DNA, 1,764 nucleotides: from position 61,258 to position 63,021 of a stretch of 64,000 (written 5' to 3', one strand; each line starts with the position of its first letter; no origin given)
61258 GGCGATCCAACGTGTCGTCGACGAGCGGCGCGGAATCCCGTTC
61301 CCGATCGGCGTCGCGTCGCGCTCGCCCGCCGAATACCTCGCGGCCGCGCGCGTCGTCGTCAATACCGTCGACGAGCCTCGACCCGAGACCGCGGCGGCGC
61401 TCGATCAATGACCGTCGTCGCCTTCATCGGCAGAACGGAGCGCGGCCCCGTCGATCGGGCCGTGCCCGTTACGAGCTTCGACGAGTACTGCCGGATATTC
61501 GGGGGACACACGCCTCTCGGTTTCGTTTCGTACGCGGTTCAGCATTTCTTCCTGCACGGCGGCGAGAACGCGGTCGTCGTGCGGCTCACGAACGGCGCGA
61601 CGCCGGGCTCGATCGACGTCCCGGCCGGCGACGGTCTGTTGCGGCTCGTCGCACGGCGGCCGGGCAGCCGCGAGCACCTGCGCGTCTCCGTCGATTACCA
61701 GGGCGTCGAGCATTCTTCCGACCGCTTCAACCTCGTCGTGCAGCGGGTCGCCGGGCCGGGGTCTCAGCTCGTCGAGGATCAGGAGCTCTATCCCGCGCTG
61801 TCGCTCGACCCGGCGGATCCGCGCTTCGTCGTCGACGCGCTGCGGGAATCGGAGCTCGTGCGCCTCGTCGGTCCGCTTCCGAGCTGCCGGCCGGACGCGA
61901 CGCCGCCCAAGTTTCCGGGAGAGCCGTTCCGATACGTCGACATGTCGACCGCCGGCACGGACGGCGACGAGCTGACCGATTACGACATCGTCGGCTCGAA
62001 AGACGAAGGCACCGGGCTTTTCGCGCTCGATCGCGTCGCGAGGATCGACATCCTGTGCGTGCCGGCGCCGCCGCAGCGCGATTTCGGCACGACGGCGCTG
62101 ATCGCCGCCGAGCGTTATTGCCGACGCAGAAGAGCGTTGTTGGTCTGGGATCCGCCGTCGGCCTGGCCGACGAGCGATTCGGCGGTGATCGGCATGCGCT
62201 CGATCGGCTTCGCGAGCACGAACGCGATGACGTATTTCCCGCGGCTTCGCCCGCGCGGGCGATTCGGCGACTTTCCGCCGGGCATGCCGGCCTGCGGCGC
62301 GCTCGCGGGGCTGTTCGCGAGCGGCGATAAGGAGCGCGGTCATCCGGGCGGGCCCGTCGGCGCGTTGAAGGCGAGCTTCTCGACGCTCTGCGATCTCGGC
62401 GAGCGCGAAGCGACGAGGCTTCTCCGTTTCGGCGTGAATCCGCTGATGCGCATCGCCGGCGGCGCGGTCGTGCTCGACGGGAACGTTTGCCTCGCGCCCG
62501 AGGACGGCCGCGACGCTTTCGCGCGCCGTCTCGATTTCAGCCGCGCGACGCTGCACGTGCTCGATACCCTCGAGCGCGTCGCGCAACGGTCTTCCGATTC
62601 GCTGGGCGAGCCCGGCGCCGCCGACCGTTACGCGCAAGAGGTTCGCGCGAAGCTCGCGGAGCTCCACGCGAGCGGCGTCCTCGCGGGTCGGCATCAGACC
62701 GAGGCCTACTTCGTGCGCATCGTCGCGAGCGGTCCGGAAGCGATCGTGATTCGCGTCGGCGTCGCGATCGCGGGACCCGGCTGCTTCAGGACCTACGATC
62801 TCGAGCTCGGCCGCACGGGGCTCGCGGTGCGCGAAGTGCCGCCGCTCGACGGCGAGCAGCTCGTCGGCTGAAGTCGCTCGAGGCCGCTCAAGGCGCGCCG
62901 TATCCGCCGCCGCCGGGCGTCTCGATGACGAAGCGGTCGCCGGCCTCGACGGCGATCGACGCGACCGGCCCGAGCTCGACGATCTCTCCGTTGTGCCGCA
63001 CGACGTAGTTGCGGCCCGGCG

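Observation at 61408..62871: Orphan contractile-sheath homologue missing its N-terminal segment, with its start codon overlapping the stop of an L,D-transpeptidase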

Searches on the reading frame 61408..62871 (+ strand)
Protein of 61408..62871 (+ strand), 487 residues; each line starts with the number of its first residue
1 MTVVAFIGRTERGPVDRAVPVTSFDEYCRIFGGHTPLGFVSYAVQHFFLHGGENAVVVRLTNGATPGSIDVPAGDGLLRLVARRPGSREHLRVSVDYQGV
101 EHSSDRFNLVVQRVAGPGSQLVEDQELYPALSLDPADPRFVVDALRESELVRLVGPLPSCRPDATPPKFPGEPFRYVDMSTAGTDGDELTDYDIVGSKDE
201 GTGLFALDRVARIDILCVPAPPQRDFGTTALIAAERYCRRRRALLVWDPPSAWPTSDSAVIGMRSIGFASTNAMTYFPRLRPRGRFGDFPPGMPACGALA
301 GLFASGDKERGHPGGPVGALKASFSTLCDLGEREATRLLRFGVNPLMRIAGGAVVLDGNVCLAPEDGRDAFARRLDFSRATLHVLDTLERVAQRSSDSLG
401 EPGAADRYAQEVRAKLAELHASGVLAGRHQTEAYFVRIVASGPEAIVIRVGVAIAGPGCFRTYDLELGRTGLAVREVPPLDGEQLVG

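Call 3: search_protein_families(library=pfam, proteins=[window:61408-62871:+], max_evalue=1)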
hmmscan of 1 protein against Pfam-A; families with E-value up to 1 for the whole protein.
window:61408-62871:+ (487 aa): 1 family
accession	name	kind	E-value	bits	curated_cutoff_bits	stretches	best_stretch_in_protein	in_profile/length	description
PF04984.19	Phage_sheath_1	-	0.00066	20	31.4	1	213-361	20-167/168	Phage tail sheath protein subtilisin-like domain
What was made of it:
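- On Contractile sheath superfamily (phage tail, tailocin, eCIS or T6SS sheath; Pfam PF04984/PF17482): Pfam Phage_sheath_1 scores only 20 bits against a gathering score of 31.4 (call 3).
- Checked: The Pfam Phage_sheath_1 match is sub-threshold (20 bits against a gathering score of 31.4; call 3).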

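Call 4: search_protein_families(library=phrogs, proteins=[window:61408-62871:+], max_evalue=1)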
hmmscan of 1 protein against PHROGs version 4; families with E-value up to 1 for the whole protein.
window:61408-62871:+ (487 aa): 4 families
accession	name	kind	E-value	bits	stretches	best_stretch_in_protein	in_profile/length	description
phrog_15814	-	unknown function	1e-15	57.8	2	3-60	29-86/738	-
phrog_23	-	tail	1.2e-13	51.6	1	2-427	45-421/496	tail sheath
phrog_17610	-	tail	0.00097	18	1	256-439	889-1071/1135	tail sheath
phrog_279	-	tail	0.042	13.6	1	3-102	36-129/489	tail sheath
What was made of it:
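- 61408..62871 (+): Solo sheath-like gene, 487 aa, lacking the N-arm. It has the three-domain contractile-sheath fold. PHROG_23 1e-13 (call 4).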

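Call 5: search_protein_families(library=ncbifam, proteins=[window:61408-62871:+], max_evalue=1)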
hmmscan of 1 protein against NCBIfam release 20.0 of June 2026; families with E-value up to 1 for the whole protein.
window:61408-62871:+ (487 aa): 0 families
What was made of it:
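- On Contractile sheath superfamily (phage tail, tailocin, eCIS or T6SS sheath; Pfam PF04984/PF17482): NCBIfam finds nothing (call 5).
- Tried and rejected: NCBIfam found no family (call 5).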

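Call 6: search_solved_structures(query=window:61408-62871:+, max_evalue=1, show_alignments=2)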
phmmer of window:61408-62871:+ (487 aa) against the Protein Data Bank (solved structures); distinct sequences matched with E-value up to 1: 9.
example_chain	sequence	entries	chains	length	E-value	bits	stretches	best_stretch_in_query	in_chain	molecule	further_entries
9ezm_A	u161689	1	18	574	4.1e-10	42.3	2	4-152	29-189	Phage tail sheath protein FI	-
8bky_A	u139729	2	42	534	8.5e-10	41.3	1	2-446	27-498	Phage tail sheath protein | Phage tail sheath family protein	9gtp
8bl4_V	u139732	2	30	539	8.9e-10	41.2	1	2-446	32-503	Phage tail sheath family protein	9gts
6j0n_V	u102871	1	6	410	0.052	15.6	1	3-65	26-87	Pvc4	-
6j0b_A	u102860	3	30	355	0.09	14.8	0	238-439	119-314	Pvc2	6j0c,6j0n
9qgl_4A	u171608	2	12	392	0.11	14.5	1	4-60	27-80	Phage tail sheath family protein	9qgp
2p9b_A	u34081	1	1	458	0.15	14.1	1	317-437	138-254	Possible prolidase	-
9qgl_3A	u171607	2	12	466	0.49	12.4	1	293-439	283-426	Phage tail sheath family protein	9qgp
2cnj_D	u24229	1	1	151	0.69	11.9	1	2-48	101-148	CATION-INDEPENDENT MANNOSE-6-PHOSPHATE RECEPTOR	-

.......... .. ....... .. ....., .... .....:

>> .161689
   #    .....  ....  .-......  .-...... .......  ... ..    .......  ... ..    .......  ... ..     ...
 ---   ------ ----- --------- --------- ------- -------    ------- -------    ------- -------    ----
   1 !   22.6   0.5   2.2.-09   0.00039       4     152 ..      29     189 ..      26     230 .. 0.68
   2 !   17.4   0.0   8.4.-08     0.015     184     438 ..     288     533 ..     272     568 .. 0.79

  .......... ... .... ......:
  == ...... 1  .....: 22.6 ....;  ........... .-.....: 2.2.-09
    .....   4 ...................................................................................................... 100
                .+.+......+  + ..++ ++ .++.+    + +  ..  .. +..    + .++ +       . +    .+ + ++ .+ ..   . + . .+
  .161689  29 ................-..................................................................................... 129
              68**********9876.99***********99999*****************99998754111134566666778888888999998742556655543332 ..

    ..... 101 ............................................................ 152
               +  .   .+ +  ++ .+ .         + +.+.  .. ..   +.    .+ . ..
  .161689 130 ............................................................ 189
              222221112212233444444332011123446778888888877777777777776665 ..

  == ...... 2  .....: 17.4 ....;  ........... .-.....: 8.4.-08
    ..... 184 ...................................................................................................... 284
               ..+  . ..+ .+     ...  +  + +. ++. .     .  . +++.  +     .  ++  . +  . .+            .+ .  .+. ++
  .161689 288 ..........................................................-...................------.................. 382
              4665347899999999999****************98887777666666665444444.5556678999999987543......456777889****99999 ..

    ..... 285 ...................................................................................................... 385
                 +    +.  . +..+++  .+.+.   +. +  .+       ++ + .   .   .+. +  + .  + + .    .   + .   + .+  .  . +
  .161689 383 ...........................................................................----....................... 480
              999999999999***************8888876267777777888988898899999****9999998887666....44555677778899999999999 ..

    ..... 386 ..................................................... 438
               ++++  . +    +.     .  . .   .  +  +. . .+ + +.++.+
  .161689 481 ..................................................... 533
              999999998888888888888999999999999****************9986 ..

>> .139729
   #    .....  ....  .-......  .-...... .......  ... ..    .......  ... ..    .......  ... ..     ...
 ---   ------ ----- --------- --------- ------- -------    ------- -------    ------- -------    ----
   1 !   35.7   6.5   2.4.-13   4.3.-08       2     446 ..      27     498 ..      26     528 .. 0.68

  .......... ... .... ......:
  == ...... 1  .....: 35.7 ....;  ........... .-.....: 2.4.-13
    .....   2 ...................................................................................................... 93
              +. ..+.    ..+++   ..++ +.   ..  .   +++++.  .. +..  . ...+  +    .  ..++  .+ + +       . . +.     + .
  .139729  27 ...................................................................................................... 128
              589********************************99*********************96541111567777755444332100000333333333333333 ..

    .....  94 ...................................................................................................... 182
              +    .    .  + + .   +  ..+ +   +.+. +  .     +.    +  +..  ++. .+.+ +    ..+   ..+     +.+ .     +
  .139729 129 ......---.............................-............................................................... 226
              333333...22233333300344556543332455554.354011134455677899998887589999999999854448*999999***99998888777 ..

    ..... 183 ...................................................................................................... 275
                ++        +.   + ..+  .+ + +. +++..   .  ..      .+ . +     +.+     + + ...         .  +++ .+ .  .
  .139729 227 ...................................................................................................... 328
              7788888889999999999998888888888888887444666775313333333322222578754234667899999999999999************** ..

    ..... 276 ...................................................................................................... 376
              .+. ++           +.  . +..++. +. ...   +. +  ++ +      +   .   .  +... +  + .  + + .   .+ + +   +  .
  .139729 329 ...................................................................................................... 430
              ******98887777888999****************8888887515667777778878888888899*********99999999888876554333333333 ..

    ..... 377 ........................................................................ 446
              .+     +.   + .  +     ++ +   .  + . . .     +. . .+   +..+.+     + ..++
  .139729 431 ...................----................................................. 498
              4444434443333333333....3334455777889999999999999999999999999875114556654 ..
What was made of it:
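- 61408..62871 (+): PDB sheaths at about 1e-9 (call 6).
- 61411..61449 (+): First conserved strand and loop, '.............' (residues 2-14). In canonical sheaths this follows the N-terminal exchange arm. It aligns to residues 27-40 of 8bky and 9ezm (call 6).
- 62338..62361 (+): '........', the position of the canonical '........' motif, replaced here. phmmer alignment to 8bky and 9ezm (call 6).
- On Contractile sheath superfamily (phage tail, tailocin, eCIS or T6SS sheath; Pfam PF04984/PF17482): PHROG_23 1e-13 (call 4) and PDB sheaths at 1e-9 (call 6).
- Checked: PHROG_23 'tail sheath' scores 1e-13 (call 4). phmmer against the PDB finds sheaths 9ezm, 8bky and 8bl4 at about 1e-9 (call 6). Query residue 2 aligns to residue 27 of the solved sheaths, so the N-terminal arm is missing (call 6). 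'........' aligns with canonical '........', and '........' with '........' (call 6).
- The Pfam scores are sub-threshold (calls 3, 6).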

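Call 7: find_homologous_proteins(query=window:61408-62871:+, max_evalue=0.001)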
Query window:61408-62871:+ (487 aa): 643 proteins with E <= 0.001 among 8000 candidates; the best 120 are listed.
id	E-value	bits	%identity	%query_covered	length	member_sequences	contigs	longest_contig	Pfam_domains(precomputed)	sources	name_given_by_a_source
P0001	0.0e+0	1099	100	100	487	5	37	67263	-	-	-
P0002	3.9e-241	819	99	75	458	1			-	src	-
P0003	3.8e-221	753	69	100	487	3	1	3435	-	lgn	-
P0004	2.4e-220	751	70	100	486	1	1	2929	-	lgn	-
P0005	2.9e-197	675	65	100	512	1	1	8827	-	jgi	jgi:uncharacterized protein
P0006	1.1e-192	659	62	99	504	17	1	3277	-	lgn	-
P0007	6.5e-192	657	62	99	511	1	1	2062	-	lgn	-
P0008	3.2e-191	655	62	99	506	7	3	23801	-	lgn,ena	-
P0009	9.8e-190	650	61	99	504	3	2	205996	-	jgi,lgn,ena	-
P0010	1.8e-188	646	62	99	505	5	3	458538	-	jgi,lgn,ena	-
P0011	1.4e-186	639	61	99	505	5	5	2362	-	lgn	-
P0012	8.0e-176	604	59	100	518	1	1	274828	-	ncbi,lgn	ncbi:MAG TPA: hypothetical protein VF329_02700 [Gammaproteobacteria bacterium]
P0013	1.1e-171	590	56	100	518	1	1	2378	-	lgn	-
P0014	1.4e-170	587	56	98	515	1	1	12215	PF04984.20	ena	-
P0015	3.1e-166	572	65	80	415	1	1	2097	-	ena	-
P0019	2.8e-156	539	54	98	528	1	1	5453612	-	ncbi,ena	-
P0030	9.1e-150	518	52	100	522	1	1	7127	PF04984.20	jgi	jgi:phage tail sheath protein FI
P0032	6.8e-148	512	53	100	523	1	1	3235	PF04984.20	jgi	jgi:hypothetical protein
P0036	7.8e-147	508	51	100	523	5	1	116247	-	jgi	jgi:phage tail sheath protein FI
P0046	7.3e-146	505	50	100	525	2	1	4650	PF04984.20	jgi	jgi:hypothetical protein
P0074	9.4e-143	495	51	100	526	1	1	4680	PF04984.20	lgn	-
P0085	6.4e-142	492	51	100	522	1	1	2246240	-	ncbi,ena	-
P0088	1.0e-141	491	50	100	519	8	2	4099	PF04984.20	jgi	jgi:hypothetical protein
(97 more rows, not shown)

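Call 10: find_encoding_contigs(protein=P0019, flank=10000, max_places=2)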
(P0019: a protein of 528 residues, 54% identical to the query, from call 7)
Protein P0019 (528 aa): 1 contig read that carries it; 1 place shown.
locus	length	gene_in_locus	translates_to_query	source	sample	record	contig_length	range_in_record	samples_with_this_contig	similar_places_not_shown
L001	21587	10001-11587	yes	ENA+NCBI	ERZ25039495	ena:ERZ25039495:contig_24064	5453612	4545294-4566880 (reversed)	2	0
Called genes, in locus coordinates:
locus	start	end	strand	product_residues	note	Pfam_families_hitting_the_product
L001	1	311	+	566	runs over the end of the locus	PF13584:BatD, PF25607:DUF7939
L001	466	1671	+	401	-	PF00990:GGDEF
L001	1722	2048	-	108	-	PF00903:Glyoxalase, PF13669:Glyoxalase_4 (weak)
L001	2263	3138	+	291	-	-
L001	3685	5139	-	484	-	PF00691:OmpA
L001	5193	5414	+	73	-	-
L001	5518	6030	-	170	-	PF03449:GreA_GreB_N, PF01272:GreA_GreB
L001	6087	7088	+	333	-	PF16881:LIAS_N, PF04055:Radical_SAM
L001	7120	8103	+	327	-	PF08496:Peptidase_S49_N, PF01343:Peptidase_S49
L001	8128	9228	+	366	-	PF03734:YkuD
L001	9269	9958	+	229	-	PF01694:Rhomboid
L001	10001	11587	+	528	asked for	-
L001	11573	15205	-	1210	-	PF05378:Hydant_A_N, PF01968:Hydantoinase_A, PF19278:Hydant_A_C (weak), PF02538:Hydantoinase_B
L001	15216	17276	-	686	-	PF00009:GTP_EFTU, PF01926:MMR_HSR1 (weak), PF22042:EF-G_D2, PF03144:GTP_EFTU_D2 (weak), PF14492:EFG_III, PF03764:EFG_IV, PF00679:EFG_C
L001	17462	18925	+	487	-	PF03219:TLC (faint)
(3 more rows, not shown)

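Call 11: find_encoding_contigs(protein=P0085, flank=10000, max_places=2)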
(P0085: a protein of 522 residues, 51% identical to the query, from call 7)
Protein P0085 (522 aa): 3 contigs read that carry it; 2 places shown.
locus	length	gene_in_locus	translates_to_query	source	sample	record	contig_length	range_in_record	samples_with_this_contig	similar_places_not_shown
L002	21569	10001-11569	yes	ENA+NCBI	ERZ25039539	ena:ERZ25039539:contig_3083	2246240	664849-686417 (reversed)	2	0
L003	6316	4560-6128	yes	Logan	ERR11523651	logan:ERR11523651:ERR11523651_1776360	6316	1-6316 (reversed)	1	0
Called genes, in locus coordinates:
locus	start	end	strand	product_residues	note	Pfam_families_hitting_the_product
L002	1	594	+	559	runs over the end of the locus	PF13584:BatD, PF25607:DUF7939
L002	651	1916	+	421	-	PF00990:GGDEF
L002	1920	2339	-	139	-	PF00903:Glyoxalase, PF13669:Glyoxalase_4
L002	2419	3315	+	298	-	-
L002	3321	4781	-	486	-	PF00691:OmpA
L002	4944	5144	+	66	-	-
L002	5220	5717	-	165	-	PF03449:GreA_GreB_N, PF01272:GreA_GreB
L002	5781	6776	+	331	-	PF16881:LIAS_N (weak), PF04055:Radical_SAM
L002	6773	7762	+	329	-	PF08496:Peptidase_S49_N, PF01343:Peptidase_S49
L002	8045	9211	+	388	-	PF03734:YkuD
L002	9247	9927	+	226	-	PF01694:Rhomboid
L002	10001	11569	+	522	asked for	-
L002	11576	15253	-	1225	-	PF05378:Hydant_A_N, PF01968:Hydantoinase_A, PF19278:Hydant_A_C, PF02538:Hydantoinase_B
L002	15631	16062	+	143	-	-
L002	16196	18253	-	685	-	PF00009:GTP_EFTU, PF01926:MMR_HSR1 (weak), PF22042:EF-G_D2, PF03144:GTP_EFTU_D2 (weak), PF14492:EFG_III, PF03764:EFG_IV, PF00679:EFG_C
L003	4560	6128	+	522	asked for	-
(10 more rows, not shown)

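Call 12: find_encoding_contigs(protein=P0010, flank=10000, max_places=2)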
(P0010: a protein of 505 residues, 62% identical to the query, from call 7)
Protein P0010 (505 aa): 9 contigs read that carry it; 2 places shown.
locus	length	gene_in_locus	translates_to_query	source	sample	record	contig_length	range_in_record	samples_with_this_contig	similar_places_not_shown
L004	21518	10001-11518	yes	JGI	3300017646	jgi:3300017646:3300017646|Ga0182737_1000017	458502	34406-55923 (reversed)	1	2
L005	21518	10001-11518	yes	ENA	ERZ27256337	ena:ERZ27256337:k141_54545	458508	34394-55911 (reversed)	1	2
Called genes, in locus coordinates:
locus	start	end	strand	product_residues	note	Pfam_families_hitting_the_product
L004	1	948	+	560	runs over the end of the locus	PF13584:BatD, PF25607:DUF7939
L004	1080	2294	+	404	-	PF00990:GGDEF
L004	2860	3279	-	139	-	PF00903:Glyoxalase, PF13669:Glyoxalase_4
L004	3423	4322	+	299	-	-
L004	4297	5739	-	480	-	PF14346:DUF4398 (weak), PF00691:OmpA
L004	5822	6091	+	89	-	-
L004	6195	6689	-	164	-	PF03449:GreA_GreB_N, PF01272:GreA_GreB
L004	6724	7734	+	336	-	PF16881:LIAS_N, PF04055:Radical_SAM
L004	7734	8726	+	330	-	PF08496:Peptidase_S49_N, PF01343:Peptidase_S49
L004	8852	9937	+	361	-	PF03734:YkuD, PF17969:Ldt_C (faint)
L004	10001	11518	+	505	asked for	-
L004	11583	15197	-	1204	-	PF05378:Hydant_A_N, PF01968:Hydantoinase_A, PF19278:Hydant_A_C (weak), PF02538:Hydantoinase_B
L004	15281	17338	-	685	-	PF00009:GTP_EFTU, PF01926:MMR_HSR1 (weak), PF22042:EF-G_D2, PF03144:GTP_EFTU_D2, PF14492:EFG_III, PF16658:RF3_C (weak), PF03764:EFG_IV, PF00679:EFG_C, +1 more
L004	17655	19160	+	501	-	PF07690:MFS_1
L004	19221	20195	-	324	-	PF00480:ROK (weak), PF02685:Glucokinase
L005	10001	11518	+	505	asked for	-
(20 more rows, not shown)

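Call 14: find_related_loci(query=A1, collection=genome_contigs, flank=8000)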
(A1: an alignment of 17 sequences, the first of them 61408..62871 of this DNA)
Query A1 (487 aa) in genome_contigs; peptide patterns used: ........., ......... (x = any residue, [..] = any of these).
135 stretches matched a pattern; 77 encode a relative of the query (tblastn E <= 1e-3); 77 distinct loci.
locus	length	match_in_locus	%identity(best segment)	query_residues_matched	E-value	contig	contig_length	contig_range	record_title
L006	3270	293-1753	79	1-487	0e+0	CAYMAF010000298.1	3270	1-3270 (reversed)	MAG TPA_asm: uncultured Gammaproteobacteria bacterium isolate SRP268622_co1_360 genome assembly, contig: NODE_75784_leng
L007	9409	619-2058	62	1-481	0e+0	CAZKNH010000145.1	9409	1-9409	MAG TPA_asm: uncultured Gammaproteobacteria bacterium isolate SRP268622_co1_209 genome assembly, contig: NODE_17556_leng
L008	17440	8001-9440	62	1-481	0e+0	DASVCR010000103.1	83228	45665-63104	MAG TPA_asm: Gammaproteobacteria bacterium isolate SMAG_U2011 k141_1205857, whole genome shotgun sequence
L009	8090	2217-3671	54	2-482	2e-154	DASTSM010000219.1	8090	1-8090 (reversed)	MAG TPA_asm: Gammaproteobacteria bacterium isolate SMAG_U2280 k141_96512, whole genome shotgun sequence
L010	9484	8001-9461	52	2-483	3e-153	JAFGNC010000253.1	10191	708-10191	MAG: Gammaproteobacteria bacterium isolate Zod_Metabat.529 k87_3078309, whole genome shotgun sequence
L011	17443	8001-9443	54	3-481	2e-151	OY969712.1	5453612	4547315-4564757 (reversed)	MAG: uncultured Gammaproteobacteria bacterium isolate MFD02416.bin.1.163 genome assembly, chromosome: 1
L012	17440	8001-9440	54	3-484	2e-151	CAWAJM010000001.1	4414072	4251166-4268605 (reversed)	MAG: uncultured Gammaproteobacteria bacterium isolate MFD02416.bin.1.279 genome assembly, contig: contig_10274, whole ge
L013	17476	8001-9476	51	2-487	4e-149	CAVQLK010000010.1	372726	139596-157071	MAG: uncultured Gammaproteobacteria bacterium isolate MFD02840.bin.2.73 genome assembly, contig: contig_7684, whole geno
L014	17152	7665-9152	52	2-487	5e-148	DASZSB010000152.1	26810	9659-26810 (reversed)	MAG TPA_asm: Gammaproteobacteria bacterium isolate SMAG_U6039 k141_169133, whole genome shotgun sequence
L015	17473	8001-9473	49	2-487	2e-146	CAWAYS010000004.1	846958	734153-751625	MAG: uncultured Gammaproteobacteria bacterium isolate MFD05684.bin.2.281 genome assembly, contig: contig_30182, whole ge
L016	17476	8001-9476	51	2-486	2e-144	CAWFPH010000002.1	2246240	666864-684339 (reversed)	MAG: uncultured Gammaproteobacteria bacterium isolate MFD05442.bin.1.18 genome assembly, contig: contig_3083, whole geno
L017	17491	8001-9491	49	2-487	3e-144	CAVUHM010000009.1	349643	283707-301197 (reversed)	MAG: uncultured Gammaproteobacteria bacterium isolate MFD02242.bin.2.97 genome assembly, contig: contig_3275, whole geno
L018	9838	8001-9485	49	2-487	3e-142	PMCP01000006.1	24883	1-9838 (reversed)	MAG: Gammaproteobacteria bacterium isolate fen_1219 73.20120700_E3M.140_contig_34562, whole genome shotgun sequence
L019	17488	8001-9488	50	2-487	3e-142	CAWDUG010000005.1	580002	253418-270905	MAG: uncultured Gammaproteobacteria bacterium isolate MFD05442.bin.2.310 genome assembly, contig: contig_12753, whole ge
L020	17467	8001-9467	49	2-484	7e-142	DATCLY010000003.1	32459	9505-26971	MAG TPA_asm: Gammaproteobacteria bacterium isolate SMAG_U7134 k141_736274, whole genome shotgun sequence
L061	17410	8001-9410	37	2-470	8e-66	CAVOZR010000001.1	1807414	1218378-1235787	MAG: uncultured Gammaproteobacteria bacterium isolate MFD09964.bin.1.272 genome assembly, contig: contig_1109, whole gen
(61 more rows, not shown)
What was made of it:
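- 61960..62067 (+): Most conserved family block, '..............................' (residues 185-220). It falls in the Phage_sheath_1-like region. These peptide patterns retrieved the 77 genome loci (call 14).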

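Call 25: predict_structure(alignment_id=A2)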
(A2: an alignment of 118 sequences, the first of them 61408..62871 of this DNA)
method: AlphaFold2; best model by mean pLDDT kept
length: 487 residues; sequences in the alignment: 118
mean_pLDDT: 91.9   pTM: 0.88
mean pLDDT of the five models: 91.9, 91.3, 91.2, 90.3, 90.1
residues with pLDDT >= 90: 386; 70-90: 89; 50-70: 5; < 50: 7
segments of 3 or more residues with pLDDT < 50: 481-487
pLDDT, mean of each block of 10 residues (from residue 1): 95 93 96 92 97 97 94 96 91 95 95 90 94 96 94 94 89 89 93 95 95 96 92 96 96 94 91 95 85 96 93 84 90 95 93 91 78 91 93 86 93 97 94 95 92 93 91 83 43
secondary structure, 60 per line:
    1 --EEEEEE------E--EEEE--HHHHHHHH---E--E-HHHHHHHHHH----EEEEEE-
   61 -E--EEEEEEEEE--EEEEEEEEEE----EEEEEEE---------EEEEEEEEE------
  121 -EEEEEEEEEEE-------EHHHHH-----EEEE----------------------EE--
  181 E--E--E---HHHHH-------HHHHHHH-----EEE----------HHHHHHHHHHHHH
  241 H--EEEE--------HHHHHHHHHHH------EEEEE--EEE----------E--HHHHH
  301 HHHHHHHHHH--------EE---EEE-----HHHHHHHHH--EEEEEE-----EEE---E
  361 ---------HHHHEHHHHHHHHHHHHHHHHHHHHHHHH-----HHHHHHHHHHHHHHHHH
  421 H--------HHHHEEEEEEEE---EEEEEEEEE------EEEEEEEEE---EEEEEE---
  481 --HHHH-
elements in order: E3-8 E18-21 H24-31 H40-49 E54-59 E65-73 E76-85 E90-96 E106-114 E122-132 H141-145 E151-154 H191-195 H203-209 E215-217 H228-241 E244-247 H256-266 E273-277 E280-282 H296-310 E324-326 H332-340 E343-348 E354-356 H370-373 H375-398 H404-421 H430-433 E434-441 E445-453 E460-468 E472-477 H483-486
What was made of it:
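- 61408..62871 (+): AF2 pLDDT 91.9, pTM 0.88 (call 25).
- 62836..62868 (+): C-terminal tail '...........' (residues 477-487). It is conserved among near relatives but flexible in the monomer model, and is a candidate C-terminal exchange arm. pLDDT <50 for residues 481-487 (call 25).
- On Contractile sheath superfamily (phage tail, tailocin, eCIS or T6SS sheath; Pfam PF04984/PF17482): AF2 pLDDT 91.9 (call 25).
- The neighbours act in the periplasm or membrane, whereas this protein has no signal peptide or TM segment (sequence; call 25 secondary structure). The AF2 model is confident (call 25).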
